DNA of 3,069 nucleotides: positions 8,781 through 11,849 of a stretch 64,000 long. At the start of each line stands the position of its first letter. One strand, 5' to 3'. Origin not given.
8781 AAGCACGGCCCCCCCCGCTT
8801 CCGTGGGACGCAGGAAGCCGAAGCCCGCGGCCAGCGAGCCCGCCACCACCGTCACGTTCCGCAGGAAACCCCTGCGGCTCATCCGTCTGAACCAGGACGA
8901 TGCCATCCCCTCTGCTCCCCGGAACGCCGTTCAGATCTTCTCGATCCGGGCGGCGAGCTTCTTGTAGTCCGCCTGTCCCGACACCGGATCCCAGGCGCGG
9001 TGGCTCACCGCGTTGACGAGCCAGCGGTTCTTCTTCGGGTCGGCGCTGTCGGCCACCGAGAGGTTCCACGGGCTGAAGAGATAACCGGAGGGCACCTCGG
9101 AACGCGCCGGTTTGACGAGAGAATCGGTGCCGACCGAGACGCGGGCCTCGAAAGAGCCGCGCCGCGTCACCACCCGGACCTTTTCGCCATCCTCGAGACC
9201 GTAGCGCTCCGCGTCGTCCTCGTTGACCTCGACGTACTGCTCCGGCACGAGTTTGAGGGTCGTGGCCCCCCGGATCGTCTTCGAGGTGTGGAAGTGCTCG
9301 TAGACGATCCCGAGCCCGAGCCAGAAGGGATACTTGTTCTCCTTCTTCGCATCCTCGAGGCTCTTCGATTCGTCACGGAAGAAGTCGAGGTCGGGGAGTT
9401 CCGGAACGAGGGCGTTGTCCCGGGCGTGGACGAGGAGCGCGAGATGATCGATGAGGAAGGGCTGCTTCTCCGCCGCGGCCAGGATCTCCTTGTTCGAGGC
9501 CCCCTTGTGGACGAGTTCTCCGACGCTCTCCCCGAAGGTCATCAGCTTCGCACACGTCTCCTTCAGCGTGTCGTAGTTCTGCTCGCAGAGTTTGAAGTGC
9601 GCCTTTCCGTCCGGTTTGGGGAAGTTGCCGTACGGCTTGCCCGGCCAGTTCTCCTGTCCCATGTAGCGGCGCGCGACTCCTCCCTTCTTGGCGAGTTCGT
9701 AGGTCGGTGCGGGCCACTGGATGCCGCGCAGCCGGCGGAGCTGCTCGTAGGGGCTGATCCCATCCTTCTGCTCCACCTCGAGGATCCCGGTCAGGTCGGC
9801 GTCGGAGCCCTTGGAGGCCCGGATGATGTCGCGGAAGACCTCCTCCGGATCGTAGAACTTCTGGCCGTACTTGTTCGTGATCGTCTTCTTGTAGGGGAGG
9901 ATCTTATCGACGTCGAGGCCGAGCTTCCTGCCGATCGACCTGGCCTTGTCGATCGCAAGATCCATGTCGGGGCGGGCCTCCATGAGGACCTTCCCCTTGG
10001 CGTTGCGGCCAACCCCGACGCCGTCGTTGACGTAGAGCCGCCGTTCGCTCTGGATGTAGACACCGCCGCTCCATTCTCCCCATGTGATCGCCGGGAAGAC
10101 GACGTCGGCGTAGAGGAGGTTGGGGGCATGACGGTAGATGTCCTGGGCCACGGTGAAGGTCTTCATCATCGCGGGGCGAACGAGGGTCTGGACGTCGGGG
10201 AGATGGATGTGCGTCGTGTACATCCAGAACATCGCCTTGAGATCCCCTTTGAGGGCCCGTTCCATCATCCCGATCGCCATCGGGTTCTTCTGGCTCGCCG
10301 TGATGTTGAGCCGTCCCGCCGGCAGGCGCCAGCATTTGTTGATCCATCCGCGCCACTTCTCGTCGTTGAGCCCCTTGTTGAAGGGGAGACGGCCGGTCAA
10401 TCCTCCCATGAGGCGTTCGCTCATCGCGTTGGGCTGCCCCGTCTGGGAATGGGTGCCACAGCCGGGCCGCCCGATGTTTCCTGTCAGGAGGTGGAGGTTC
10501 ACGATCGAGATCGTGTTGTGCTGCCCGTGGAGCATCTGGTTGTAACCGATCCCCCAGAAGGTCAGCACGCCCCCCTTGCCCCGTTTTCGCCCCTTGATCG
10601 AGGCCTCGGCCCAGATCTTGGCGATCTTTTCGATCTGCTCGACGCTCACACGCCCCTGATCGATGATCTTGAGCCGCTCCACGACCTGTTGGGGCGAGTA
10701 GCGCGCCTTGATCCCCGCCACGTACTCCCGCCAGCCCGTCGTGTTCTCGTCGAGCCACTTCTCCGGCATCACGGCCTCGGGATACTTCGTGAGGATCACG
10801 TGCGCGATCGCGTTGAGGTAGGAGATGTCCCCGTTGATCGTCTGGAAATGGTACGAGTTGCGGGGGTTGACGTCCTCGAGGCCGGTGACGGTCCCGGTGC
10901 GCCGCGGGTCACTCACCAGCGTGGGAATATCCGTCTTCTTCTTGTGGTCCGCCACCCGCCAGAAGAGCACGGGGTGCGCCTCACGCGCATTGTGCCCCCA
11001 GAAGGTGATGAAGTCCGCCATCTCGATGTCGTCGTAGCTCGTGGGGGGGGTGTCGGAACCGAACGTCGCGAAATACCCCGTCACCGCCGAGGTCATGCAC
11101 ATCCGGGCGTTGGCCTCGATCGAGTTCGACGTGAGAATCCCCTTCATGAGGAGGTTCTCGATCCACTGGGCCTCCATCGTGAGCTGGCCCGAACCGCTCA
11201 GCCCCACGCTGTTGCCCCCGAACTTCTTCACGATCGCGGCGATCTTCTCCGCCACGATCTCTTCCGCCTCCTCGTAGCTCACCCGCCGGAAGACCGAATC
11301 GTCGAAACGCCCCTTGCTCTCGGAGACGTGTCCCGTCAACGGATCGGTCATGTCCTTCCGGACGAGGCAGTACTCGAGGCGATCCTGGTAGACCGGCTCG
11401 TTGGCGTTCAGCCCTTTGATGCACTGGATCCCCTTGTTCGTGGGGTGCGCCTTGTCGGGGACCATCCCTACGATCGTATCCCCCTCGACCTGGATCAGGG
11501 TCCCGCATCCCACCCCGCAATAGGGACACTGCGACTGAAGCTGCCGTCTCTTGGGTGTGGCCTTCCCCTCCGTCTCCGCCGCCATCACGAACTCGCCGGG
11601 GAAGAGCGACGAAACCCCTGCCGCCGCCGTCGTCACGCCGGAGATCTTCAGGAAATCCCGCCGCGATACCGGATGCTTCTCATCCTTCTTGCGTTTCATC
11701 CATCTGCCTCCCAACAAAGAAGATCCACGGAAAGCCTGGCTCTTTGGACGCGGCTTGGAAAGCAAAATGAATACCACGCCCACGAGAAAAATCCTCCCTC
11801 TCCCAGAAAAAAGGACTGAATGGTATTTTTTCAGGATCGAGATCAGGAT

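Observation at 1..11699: Composite periplasmic redox supercluster: NapA-like MopB, three NapG-type and two NapH-type proteins, plus hexaheme cytochrome c and a second (ActB/QrcB-like) MopB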

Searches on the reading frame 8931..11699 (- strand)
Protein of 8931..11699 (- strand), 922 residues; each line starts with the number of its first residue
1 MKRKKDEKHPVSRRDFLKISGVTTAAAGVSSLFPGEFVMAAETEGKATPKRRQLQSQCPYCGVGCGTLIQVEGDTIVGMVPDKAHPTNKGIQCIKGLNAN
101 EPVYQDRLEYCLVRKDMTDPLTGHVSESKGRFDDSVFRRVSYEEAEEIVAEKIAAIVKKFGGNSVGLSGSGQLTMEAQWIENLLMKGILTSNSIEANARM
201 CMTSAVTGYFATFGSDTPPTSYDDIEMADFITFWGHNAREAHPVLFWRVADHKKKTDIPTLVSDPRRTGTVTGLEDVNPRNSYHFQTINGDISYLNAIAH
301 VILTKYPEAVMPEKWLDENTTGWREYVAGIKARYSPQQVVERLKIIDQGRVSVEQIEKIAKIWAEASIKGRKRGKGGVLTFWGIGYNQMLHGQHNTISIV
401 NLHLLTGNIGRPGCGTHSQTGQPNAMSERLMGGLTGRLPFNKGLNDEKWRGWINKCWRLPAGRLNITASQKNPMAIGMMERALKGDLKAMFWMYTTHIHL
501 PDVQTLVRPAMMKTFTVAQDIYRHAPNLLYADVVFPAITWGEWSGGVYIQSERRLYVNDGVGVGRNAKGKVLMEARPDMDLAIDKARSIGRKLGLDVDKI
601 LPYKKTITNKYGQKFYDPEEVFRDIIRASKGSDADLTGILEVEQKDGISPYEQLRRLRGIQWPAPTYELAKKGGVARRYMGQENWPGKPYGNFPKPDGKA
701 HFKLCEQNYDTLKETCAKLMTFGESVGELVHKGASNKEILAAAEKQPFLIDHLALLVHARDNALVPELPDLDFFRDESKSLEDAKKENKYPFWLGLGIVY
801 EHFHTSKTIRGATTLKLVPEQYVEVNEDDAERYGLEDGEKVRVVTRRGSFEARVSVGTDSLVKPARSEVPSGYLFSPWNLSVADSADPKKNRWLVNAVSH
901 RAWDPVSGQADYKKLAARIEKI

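Call 9: search_protein_families(library=pfam, proteins=[window:8931-11699:-], max_evalue=0.01)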
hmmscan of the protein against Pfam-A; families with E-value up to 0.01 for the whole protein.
window:8931-11699:- (922 aa): 4 families
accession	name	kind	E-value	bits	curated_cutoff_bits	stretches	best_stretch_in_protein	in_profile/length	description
PF00384.28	Molybdopterin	-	6.9e-30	104.7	24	1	134-555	11-327/353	Molybdopterin oxidoreductase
PF01568.27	Molydop_binding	-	3.5e-14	53.2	26.8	1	797-914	6-108/110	Molydopterin dinucleotide binding domain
PF04879.21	Molybdop_Fe4S4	-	3.5e-14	52.9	22.7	1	55-104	5-54/55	Molybdopterin oxidoreductase Fe4S4 domain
PF10518.14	TAT_signal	-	2.7e-06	27.5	22.7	1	11-29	2-20/21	TAT (twin-arginine translocation) pathway signal sequence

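Call 10: search_protein_families(library=ncbifam, proteins=[window:8931-11699:-], max_evalue=0.01)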
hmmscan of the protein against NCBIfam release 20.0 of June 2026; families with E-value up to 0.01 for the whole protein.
window:8931-11699:- (922 aa): 26 families (the best 25 are shown)
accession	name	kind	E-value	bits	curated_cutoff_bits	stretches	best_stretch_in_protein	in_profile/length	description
NF010055.0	PRK13532.1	equivalog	5e-92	309.5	904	2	11-555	3-544/830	nitrate reductase catalytic subunit NapA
TIGR01706.1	NAPA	equivalog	2.4e-85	287.5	930.55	3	11-303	2-277/830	periplasmic nitrate reductase subunit alpha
TIGR01591.1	Fdh-alpha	equivalog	5.8e-85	285.7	666.25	2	58-559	3-455/672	formate dehydrogenase subunit alpha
NF041323.1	Nitr_red_NasA_Halo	equivalog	7.1e-70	236.3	1000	1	61-707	3-553/673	assimilatory nitrate reductase NasA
NF047855.1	AssmNtatRedNasC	equivalog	9.8e-62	209.2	1100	2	45-670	12-557/708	assimilatory nitrate reductase catalytic subunit NasC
NF041513.1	formate_DH_Act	exception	3.7e-33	114.4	1400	3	50-304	39-282/1067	formate dehydrogenase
TIGR01553.1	formate-DH-alph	equivalog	8.4e-33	113.2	814.2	2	11-302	2-289/1009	formate dehydrogenase-N subunit alpha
TIGR02166.1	dmsA_ynfE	subfamily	2.2e-30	105.4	777.7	2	11-542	1-514/794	DMSO/selenate family reductase complex A subunit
TIGR01701.1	Fdhalpha-like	subfamily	2.2e-26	92.3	582.15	1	134-432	110-402/744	FdhF/YdeP family oxidoreductase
TIGR02693.1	arsenite_ox_L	equivalog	3.1e-23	81.7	359.05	2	77-422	79-420/806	arsenate reductase (azurin) large subunit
NF012032.0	PRK15488.1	equivalog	4.4e-16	58.1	694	1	11-365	3-319/759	thiosulfate reductase PhsA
NF011566.1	PRK14990.1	exception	9.8e-16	56.9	1600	1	11-428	14-430/814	dimethylsulfoxide reductase subunit A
NF041884.1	selenate_YnfF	exception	2.5e-15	55.5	1650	1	11-422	1-404/798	selenate/tellurate reductase subunit YnfF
TIGR00509.1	bisC_fam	subfamily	5.9e-14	51.2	1017.55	2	71-539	11-465/772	molybdopterin guanine dinucleotide-containing S/N-oxide reductase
NF041885.1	selenate_YnfE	exception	1.9e-13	49.2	1675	1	11-415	3-404/805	selenate/tellurate reductase subunit YnfE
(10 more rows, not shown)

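Call 11: search_solved_structures(query=window:8931-11699:-, max_evalue=1e-10, show_alignments=1)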
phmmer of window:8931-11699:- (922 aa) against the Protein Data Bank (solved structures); distinct sequences matched with E-value up to 1e-10: 30.
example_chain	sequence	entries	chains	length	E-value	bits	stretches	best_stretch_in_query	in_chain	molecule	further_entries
2jio_A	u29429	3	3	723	5.5e-69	236.4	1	53-558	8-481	PERIPLASMIC NITRATE REDUCTASE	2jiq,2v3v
2jim_A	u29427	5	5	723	1e-68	235.5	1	53-558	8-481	PERIPLASMIC NITRATE REDUCTASE | PROTEIN (PERIPLASMIC NITRATE REDUCTASE)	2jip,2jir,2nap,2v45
2nya_A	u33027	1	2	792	1.5e-66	228.3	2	56-255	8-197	Periplasmic nitrate reductase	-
9pxt_A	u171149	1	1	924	3.5e-65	223.8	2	12-330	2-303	Periplasmic nitrate reductase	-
3ml1_A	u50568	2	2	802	1.2e-60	208.8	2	50-254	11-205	Periplasmic nitrate reductase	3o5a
1ogy_A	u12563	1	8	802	3.2e-59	204.1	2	50-254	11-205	PERIPLASMIC NITRATE REDUCTASE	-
7qv7_S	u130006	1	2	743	3.7e-50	174.1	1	50-556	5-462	Hydrogen dependent carbon dioxide reductase subunit FdhF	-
9t1s_L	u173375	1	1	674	5.9e-48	166.8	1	56-556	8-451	formate dehydrogenase (coenzyme F420)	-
6tg9_A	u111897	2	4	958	1.9e-44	155.2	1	14-555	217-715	Formate dehydrogenase subunit alpha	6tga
9wxb_B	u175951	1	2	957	4.2e-43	150.8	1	36-555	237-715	Formate dehydrogenase alpha subunit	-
7bkb_D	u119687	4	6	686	4.8e-41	143.9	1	54-556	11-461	Formate dehydrogenase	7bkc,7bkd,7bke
8rqz_C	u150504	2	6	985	6.1e-41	143.6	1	50-556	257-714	Probable oxidoreductase YjgC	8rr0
9gzq_A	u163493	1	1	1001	6.5e-41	143.5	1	50-556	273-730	Probable oxidoreductase YjgC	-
1aa6_A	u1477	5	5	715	4.3e-38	134.2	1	54-553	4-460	FORMATE DEHYDROGENASE H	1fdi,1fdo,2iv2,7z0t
7vw6_A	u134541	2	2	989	1.7e-36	128.8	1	25-559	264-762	Formate dehydrogenase | Tungsten-containing formate dehydrogenase alpha subunit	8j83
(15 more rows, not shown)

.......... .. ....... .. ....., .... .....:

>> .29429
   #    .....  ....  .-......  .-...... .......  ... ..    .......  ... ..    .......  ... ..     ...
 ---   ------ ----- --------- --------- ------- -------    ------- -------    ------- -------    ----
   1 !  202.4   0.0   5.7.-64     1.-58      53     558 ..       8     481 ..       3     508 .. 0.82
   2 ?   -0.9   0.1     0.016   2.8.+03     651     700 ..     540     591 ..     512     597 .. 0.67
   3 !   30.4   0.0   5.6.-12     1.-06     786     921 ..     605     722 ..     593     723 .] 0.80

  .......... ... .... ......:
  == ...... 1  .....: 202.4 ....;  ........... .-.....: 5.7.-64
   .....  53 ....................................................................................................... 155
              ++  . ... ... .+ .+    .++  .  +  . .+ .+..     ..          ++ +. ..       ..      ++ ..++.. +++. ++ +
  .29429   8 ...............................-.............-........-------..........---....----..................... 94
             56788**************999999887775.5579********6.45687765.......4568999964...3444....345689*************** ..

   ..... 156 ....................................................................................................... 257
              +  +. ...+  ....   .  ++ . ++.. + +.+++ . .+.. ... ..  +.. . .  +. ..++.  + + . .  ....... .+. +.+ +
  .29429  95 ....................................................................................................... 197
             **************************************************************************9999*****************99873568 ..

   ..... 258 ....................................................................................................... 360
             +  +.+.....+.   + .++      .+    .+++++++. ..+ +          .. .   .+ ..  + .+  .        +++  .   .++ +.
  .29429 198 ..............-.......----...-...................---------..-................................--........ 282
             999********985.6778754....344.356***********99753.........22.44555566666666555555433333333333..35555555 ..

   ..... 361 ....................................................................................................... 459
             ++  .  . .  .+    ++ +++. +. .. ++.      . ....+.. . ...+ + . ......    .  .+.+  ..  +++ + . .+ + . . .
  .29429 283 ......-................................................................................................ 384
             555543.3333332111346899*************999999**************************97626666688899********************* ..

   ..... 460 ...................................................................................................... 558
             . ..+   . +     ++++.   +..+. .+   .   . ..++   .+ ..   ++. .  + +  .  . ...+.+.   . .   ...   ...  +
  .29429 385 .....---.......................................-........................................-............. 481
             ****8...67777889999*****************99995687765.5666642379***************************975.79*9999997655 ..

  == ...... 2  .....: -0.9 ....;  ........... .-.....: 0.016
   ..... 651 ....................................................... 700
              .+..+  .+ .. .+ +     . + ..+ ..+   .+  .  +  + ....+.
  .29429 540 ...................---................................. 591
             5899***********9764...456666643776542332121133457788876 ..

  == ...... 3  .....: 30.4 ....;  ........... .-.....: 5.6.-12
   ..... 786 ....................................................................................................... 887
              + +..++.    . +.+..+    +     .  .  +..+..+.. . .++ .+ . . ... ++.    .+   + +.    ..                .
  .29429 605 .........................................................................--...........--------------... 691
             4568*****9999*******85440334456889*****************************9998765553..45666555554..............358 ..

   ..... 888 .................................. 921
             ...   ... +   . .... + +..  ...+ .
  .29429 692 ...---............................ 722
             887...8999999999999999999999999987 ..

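Call 12: find_homologous_proteins(query=window:8931-11699:-, max_evalue=1e-20)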
Query window:8931-11699:- (922 aa): 4651 proteins with E <= 1e-20 among 8000 candidates; the best 120 are listed.
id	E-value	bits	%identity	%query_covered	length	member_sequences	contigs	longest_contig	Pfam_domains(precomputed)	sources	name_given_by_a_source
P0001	0.0e+0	1856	100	86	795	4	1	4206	PF00384.28,PF01568.28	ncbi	ncbi:MAG: hypothetical protein D6795_01865, partial [Deltaproteobacteria bacterium]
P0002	0.0e+0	1810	82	100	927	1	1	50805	PF00384.28,PF01568.28,PF04879.22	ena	-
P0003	0.0e+0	1805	81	100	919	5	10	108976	PF00384.28,PF01568.28,PF04879.22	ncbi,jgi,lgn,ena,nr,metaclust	ncbi:MAG: molybdopterin-dependent oxidoreductase [Planctomycetota bacterium]|nr:molybdopterin-depend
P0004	0.0e+0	1791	81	99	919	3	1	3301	PF10518.15,PF00384.28,PF01568.28,PF04879.22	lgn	-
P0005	0.0e+0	1785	81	99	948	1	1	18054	PF00384.28,PF01568.28,PF04879.22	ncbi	-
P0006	0.0e+0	1783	81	99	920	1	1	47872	PF00384.28,PF01568.28,PF04879.22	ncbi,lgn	-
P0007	0.0e+0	1777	80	100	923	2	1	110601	PF00384.28,PF01568.28,PF04879.22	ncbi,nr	ncbi:MAG: molybdopterin-dependent oxidoreductase [Planctomycetes bacterium]|nr:molybdopterin-depende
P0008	0.0e+0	1768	81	99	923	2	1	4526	PF00384.28,PF01568.28,PF04879.22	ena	-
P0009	0.0e+0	1762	80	99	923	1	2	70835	PF00384.28,PF01568.28,PF04879.22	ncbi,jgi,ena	-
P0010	0.0e+0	1762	79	100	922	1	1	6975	PF00384.28,PF01568.28,PF04879.22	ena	-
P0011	0.0e+0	1759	80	99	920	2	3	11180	PF00384.28,PF01568.28,PF04879.22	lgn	-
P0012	0.0e+0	1757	80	99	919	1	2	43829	PF00384.28,PF01568.28,PF04879.22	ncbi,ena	ncbi:MAG: molybdopterin-dependent oxidoreductase [Planctomycetota bacterium]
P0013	0.0e+0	1743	80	99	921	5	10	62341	PF00384.28,PF01568.28,PF04879.22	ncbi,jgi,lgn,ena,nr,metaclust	ncbi:MAG: hypothetical protein CO113_19395 [Elusimicrobia bacterium CG_4_9_14_3_um_filter_62_55]|nr:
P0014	0.0e+0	1741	80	99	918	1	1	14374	PF10518.15,PF00384.28,PF01568.28,PF04879.22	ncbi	-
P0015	0.0e+0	1740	78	100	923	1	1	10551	PF10518.15,PF00384.28,PF01568.28,PF04879.22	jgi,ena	-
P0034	0.0e+0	1685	76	99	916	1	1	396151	PF00384.28,PF01568.28,PF04879.22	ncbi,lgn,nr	ncbi:MAG: molybdopterin-dependent oxidoreductase [Elusimicrobia bacterium]|nr:molybdopterin-dependen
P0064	0.0e+0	1572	73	100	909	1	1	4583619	PF00384.28,PF01568.28,PF04879.22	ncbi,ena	-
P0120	0.0e+0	1513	70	100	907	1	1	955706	PF10518.15,PF00384.28,PF01568.28,PF04879.22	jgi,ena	-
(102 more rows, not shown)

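Call 14: find_encoding_contigs(protein=P0064, flank=10000, max_places=2)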
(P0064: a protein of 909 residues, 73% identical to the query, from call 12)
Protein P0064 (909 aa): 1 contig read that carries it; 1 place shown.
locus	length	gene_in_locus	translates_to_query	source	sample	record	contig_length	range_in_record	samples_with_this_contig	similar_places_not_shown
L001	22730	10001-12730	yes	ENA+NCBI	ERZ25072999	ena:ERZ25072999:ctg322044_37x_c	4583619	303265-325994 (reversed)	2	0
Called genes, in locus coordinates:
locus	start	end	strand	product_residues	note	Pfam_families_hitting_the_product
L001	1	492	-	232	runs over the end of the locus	-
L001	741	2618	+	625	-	PF00664:ABC_membrane, PF00004:AAA (faint), PF00005:ABC_tran, PF02463:SMC_N (faint)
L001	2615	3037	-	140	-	PF02082:Rrf2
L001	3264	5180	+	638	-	PF13187:Fer4_9 (faint), PF13237:Fer4_10 (faint), PF14691:Fer4_20, PF07992:Pyr_redox_2, PF13450:NAD_binding_8 (weak), PF13738:Pyr_redox_3 (faint), PF12838:Fer4_7, PF00037:Fer4 (weak)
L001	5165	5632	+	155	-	PF00355:Rieske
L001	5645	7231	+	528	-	PF00033:Cytochrome_B, PF14358:DUF4405 (weak), PF13631:Cytochrom_B_N_2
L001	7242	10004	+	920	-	PF09699:Paired_CXXCH_1 (faint), PF14522:Cytochrome_C7 (faint), PF02433:FixO (faint), PF13442:Cytochrome_CBB3, PF00034:Cytochrom_C (weak), PF13442:Cytochrome_CBB3 (weak), PF00034:Cytochrom_C (weak), PF13442:Cytochrome_CBB3 (weak)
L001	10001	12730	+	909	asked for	PF04879:Molybdop_Fe4S4, PF00384:Molybdopterin, PF01568:Molydop_binding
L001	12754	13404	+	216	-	PF12797:Fer4_2 (faint), PF12798:Fer4_3 (faint), PF12838:Fer4_7 (weak), PF13237:Fer4_10 (weak), PF12838:Fer4_7 (weak), PF13187:Fer4_9 (weak), PF00037:Fer4 (weak), PF12837:Fer4_6 (weak), +4 more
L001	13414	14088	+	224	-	PF13187:Fer4_9 (faint), PF12797:Fer4_2 (faint), PF12837:Fer4_6 (faint), PF13237:Fer4_10 (faint), PF00037:Fer4 (faint), PF12838:Fer4_7, PF14697:Fer4_21 (weak)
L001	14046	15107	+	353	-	PF12801:Fer4_5, PF00037:Fer4 (faint)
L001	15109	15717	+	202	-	-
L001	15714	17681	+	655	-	PF04945:YHS (faint)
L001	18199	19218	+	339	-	-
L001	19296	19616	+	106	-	PF10387:DUF2442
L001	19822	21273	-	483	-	PF22842:Pel9A-like_beta_helix (faint), PF13229:Beta_helix (weak)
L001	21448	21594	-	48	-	PF01431:Peptidase_M13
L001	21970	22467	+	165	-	-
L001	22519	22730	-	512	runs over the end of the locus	PF13884:Peptidase_S74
